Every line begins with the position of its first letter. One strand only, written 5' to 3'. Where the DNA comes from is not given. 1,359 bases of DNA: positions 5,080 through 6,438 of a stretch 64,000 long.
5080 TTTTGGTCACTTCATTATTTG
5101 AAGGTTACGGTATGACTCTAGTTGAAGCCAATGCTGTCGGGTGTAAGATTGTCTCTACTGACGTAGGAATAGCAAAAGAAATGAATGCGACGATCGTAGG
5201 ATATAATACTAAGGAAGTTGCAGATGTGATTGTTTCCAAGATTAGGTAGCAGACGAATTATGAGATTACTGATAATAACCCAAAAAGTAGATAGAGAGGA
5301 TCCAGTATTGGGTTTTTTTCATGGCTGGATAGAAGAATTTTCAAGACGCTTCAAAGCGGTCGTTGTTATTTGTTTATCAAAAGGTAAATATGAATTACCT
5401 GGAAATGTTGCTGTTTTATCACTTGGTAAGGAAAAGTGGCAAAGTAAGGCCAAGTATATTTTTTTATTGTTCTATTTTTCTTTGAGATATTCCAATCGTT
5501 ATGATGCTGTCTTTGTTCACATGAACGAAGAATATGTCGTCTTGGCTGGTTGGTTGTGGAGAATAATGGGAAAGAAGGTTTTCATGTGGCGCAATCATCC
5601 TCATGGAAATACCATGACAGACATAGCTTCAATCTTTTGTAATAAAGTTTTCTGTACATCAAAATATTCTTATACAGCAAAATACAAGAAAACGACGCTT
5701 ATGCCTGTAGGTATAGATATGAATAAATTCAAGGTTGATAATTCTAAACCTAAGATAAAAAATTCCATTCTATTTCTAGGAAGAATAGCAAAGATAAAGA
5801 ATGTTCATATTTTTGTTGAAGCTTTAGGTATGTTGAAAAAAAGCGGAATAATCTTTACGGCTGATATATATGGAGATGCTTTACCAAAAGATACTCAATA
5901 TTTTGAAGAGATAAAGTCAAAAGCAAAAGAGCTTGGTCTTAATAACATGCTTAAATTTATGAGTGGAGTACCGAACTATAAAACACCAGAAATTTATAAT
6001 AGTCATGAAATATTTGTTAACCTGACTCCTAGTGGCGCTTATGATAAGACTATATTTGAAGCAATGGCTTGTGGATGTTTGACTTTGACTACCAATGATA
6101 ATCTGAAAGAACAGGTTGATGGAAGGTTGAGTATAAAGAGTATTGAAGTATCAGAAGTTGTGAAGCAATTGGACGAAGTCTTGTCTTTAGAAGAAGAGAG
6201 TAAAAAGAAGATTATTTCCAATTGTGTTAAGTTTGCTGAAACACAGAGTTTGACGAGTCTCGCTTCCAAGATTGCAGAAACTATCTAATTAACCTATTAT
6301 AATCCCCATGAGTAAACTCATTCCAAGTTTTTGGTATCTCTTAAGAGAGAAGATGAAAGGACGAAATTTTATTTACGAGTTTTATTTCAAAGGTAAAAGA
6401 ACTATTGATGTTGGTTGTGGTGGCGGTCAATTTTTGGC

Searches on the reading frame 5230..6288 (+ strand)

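Call 6: search_protein_families(library=pfam, proteins=[window:5230-6288:+], max_evalue=0.0001)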
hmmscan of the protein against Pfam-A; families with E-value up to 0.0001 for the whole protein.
window:5230-6288:+ (352 aa): 3 families
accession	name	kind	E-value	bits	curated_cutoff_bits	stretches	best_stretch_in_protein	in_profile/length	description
PF00534.26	Glycos_transf_1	-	2e-15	57.2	26.4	1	165-330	3-167/172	Glycosyl transferases group 1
PF13692.12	Glyco_trans_1_4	-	9.9e-13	49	27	1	178-316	2-138/142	Glycosyl transferases group 1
PF13524.12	Glyco_trans_1_2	-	9e-06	26.1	25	1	240-323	28-117/144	Glycosyl transferase-like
